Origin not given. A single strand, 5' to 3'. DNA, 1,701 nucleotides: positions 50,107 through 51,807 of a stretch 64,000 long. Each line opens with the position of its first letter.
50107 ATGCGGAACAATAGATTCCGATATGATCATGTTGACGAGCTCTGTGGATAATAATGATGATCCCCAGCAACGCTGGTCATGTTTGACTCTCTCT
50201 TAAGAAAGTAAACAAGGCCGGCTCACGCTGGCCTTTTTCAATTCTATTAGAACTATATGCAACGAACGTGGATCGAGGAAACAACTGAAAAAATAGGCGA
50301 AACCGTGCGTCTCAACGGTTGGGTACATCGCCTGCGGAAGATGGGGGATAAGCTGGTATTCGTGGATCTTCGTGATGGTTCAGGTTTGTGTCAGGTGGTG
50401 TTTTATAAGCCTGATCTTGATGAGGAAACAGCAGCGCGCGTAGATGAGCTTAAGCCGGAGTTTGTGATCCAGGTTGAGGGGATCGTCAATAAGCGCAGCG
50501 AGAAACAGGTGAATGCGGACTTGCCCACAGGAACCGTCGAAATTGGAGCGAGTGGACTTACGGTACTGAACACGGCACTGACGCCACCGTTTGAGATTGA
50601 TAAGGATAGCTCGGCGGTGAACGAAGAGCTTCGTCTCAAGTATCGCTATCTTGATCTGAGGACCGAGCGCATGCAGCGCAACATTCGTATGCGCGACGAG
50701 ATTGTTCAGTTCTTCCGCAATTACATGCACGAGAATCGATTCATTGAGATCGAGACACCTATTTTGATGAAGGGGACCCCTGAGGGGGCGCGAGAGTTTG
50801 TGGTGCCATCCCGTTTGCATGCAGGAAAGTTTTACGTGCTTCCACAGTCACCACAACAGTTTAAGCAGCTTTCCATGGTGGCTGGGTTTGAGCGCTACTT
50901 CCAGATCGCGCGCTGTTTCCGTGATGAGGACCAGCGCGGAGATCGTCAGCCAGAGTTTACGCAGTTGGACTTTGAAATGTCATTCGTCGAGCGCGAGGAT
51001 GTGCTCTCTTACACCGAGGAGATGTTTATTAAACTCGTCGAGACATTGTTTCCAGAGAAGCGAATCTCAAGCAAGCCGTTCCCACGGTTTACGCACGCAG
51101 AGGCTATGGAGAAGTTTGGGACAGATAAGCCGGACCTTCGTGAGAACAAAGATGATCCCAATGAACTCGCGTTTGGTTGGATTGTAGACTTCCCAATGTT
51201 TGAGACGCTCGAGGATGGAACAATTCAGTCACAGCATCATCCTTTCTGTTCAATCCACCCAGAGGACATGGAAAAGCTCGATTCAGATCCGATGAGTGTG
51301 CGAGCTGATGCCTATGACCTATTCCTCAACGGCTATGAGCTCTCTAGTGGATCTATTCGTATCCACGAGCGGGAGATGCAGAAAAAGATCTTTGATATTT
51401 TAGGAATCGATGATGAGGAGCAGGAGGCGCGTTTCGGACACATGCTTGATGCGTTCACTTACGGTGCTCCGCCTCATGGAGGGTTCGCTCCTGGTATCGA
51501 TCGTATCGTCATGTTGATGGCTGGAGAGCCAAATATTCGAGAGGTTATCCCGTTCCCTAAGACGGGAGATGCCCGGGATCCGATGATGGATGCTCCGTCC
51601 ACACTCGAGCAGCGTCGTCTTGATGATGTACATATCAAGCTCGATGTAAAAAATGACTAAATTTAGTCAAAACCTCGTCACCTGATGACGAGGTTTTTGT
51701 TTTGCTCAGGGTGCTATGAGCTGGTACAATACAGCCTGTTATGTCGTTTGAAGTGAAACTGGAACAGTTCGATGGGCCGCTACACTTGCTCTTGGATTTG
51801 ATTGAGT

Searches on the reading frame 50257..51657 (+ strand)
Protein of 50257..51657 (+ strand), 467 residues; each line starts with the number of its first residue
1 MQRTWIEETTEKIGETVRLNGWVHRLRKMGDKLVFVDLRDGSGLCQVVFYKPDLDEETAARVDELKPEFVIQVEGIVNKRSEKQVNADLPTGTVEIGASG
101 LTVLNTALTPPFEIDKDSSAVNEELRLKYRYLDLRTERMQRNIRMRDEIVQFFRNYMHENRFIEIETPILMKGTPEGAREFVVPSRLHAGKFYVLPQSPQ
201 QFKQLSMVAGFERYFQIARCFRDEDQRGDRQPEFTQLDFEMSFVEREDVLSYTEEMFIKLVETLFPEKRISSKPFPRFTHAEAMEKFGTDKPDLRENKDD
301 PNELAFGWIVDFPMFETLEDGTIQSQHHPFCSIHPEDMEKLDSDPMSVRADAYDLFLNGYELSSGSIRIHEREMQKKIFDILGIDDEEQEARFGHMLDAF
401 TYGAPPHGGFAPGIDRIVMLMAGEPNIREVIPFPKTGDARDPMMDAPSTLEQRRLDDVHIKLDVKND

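Call 80: search_protein_families(library=pfam, proteins=[window:50257-51657:+], max_evalue=0.001)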
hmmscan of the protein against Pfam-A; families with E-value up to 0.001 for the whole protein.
window:50257-51657:+ (467 aa): 3 families
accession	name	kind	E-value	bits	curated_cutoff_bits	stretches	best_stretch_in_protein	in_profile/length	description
PF00152.25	tRNA-synt_2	-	1e-118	396.4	25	1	122-436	1-307/308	tRNA synthetases class II (D, K and N)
PF01336.31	tRNA_anti-codon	-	5.3e-14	52.3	27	1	17-85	1-67/75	OB-fold nucleic acid binding domain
PF01409.25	tRNA-synt_2d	-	0.00037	20.5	19.8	0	198-276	88-168/246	tRNA synthetases class II core domain (F)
